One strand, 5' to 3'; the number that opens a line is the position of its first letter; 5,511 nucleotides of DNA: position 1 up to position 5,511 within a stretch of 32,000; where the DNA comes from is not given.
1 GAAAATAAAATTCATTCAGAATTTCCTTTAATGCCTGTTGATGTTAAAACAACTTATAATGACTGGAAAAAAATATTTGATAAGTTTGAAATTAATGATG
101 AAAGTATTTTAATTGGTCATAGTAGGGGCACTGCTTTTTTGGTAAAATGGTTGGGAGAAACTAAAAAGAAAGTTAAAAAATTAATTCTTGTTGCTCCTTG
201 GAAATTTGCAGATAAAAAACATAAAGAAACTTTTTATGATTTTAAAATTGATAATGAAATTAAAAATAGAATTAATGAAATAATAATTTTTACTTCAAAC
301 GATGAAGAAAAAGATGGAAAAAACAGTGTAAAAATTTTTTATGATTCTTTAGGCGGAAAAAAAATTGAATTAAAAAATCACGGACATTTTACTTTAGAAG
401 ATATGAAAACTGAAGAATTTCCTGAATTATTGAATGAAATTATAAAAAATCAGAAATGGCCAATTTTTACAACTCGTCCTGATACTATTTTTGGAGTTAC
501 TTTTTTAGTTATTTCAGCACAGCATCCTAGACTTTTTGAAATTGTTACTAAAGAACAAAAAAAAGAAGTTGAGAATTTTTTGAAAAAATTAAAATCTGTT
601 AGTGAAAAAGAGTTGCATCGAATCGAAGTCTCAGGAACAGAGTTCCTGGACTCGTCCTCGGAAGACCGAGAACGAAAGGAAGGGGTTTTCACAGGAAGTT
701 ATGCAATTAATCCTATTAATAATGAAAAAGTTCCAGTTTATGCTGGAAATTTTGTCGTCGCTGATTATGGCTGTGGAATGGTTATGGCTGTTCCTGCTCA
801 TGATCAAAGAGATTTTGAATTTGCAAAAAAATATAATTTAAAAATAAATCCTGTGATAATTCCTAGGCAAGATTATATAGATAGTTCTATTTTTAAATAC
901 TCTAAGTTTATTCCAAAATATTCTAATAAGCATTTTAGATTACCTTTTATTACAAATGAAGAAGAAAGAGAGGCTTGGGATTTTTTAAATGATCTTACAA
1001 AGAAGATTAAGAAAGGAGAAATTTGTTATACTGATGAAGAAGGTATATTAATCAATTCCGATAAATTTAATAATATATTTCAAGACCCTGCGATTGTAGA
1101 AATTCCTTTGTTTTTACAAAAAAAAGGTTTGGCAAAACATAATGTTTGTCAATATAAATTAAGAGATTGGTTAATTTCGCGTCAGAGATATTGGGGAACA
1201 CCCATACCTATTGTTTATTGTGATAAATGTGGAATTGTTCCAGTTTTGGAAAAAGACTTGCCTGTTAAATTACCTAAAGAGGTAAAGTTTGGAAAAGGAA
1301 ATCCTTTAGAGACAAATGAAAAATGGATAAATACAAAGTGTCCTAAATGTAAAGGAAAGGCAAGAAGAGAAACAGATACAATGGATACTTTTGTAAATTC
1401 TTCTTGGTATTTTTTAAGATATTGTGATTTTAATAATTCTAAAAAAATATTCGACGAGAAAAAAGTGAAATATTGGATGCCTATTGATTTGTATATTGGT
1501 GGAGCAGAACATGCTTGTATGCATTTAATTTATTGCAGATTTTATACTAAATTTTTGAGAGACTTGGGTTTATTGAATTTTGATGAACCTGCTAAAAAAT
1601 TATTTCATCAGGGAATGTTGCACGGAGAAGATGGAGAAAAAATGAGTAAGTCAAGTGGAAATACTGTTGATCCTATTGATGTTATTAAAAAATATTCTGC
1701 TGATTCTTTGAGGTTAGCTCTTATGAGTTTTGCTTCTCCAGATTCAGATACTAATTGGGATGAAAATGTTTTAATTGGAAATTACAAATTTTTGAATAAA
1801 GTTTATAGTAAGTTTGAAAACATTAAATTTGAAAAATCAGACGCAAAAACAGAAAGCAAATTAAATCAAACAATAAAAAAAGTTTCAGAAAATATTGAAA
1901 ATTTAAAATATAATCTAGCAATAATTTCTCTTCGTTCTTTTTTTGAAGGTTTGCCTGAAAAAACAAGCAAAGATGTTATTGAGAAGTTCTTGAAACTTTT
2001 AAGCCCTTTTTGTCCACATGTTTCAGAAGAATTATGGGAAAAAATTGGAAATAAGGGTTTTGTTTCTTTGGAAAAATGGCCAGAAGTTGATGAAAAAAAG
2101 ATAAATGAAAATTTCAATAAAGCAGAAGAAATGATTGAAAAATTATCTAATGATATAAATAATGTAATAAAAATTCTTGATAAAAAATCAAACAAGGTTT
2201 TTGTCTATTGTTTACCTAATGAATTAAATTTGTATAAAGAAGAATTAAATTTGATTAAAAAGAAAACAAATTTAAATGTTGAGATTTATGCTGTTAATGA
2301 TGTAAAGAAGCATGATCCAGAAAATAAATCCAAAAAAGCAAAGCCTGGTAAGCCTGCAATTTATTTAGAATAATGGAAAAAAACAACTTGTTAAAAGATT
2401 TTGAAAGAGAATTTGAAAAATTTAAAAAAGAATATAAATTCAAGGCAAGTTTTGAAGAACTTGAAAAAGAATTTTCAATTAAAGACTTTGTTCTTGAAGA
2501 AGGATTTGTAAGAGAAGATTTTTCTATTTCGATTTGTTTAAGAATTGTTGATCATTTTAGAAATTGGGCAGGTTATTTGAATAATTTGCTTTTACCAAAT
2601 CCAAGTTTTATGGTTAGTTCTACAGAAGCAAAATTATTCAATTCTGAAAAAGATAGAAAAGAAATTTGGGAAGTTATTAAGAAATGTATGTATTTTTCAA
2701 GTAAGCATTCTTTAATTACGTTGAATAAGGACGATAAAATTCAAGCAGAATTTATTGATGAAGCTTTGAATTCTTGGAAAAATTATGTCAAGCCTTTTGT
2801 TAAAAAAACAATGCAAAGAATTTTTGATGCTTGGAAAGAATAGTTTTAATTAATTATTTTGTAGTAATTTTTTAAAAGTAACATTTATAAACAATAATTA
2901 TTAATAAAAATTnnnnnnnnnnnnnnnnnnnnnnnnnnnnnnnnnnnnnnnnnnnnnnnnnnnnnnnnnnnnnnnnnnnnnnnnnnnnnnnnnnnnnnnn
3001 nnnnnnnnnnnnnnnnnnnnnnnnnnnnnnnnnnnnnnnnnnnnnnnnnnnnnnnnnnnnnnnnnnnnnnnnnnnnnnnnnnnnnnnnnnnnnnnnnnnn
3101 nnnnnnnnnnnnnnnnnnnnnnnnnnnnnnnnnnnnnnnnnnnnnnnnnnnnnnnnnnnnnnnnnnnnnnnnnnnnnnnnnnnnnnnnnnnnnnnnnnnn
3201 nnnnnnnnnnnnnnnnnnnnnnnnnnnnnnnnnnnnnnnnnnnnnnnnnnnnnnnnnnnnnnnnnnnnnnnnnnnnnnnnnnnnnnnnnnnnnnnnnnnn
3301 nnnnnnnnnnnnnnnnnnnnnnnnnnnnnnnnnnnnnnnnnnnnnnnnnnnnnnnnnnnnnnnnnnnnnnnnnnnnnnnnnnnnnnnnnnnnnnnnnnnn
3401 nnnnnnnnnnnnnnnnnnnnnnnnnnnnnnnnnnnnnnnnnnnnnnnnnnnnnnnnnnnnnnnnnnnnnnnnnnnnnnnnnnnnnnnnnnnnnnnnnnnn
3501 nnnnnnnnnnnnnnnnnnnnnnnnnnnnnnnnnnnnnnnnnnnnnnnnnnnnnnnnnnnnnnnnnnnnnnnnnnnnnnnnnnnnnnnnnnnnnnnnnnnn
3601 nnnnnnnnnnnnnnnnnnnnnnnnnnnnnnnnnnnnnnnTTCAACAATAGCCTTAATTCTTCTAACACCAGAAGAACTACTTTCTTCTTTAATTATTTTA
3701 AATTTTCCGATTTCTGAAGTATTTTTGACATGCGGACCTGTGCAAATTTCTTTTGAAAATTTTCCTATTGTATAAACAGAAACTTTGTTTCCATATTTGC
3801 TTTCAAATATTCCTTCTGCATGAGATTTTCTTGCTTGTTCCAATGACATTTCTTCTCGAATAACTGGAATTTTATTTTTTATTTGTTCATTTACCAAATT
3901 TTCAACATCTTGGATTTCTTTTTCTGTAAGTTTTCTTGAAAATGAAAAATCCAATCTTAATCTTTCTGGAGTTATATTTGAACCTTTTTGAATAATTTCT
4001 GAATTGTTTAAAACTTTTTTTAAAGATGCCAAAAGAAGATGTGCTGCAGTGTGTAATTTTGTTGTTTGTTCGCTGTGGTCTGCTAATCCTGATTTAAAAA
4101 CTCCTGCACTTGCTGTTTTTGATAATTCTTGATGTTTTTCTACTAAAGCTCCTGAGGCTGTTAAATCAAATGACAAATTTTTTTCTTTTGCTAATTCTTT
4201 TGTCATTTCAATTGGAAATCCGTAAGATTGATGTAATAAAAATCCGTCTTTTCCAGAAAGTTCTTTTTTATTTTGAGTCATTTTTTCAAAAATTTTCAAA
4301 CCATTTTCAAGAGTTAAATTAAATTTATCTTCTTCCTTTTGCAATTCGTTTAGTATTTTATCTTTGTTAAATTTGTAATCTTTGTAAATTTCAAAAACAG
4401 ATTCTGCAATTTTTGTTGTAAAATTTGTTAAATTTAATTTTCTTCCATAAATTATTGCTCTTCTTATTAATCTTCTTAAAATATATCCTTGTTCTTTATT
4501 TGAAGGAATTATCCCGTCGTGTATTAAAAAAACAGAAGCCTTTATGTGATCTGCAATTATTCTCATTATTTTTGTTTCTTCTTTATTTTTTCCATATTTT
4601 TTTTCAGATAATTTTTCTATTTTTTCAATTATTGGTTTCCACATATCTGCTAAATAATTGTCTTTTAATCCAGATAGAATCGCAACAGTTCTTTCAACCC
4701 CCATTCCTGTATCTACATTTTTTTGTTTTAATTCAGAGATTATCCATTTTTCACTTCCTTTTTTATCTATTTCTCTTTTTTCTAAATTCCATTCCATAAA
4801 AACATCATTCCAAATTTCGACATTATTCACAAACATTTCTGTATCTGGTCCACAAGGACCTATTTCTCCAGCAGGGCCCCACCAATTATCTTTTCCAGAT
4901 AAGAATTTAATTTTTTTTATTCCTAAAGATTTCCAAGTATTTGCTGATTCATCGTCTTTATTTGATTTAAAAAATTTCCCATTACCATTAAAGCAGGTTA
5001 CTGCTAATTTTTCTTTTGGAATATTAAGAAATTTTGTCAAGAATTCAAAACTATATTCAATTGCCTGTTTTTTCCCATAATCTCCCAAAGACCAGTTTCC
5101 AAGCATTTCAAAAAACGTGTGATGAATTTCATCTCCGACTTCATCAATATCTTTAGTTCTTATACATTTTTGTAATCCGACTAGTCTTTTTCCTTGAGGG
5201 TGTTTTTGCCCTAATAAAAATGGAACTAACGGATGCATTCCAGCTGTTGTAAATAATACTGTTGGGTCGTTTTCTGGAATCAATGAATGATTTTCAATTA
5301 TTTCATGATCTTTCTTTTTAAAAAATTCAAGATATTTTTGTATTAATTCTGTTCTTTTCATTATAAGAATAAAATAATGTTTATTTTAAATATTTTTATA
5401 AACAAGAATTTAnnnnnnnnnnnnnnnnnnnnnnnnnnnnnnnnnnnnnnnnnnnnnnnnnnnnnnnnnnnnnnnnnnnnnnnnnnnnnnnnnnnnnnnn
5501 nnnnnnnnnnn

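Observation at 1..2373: Serine-hydrolase domain fused in frame to a LeuRS that begins at the CP1 editing domain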

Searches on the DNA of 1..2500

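Call 73: search_rna_families(source=window, start=1, end=2500, threshold=evalue, max_evalue=1)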
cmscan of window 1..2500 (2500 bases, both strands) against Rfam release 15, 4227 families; matches with E-value up to 1: 0.
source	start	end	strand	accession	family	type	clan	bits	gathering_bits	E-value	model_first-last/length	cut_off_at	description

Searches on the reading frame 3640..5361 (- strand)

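Call 39: search_protein_families(library=pfam, proteins=[window:3640-5361:-], max_evalue=0.001)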
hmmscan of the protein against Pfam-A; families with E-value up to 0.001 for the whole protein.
window:3640-5361:- (574 aa): 2 families
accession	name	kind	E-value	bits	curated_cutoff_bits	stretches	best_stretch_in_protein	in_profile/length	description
PF01411.24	tRNA-synt_2c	-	2.9e-116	389.6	30.3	1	6-430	2-446/552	tRNA synthetases class II (A)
PF07973.19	tRNA_SAD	-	3.4e-18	65.8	24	1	527-569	1-43/44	Threonyl and Alanyl tRNA synthetase second additional domain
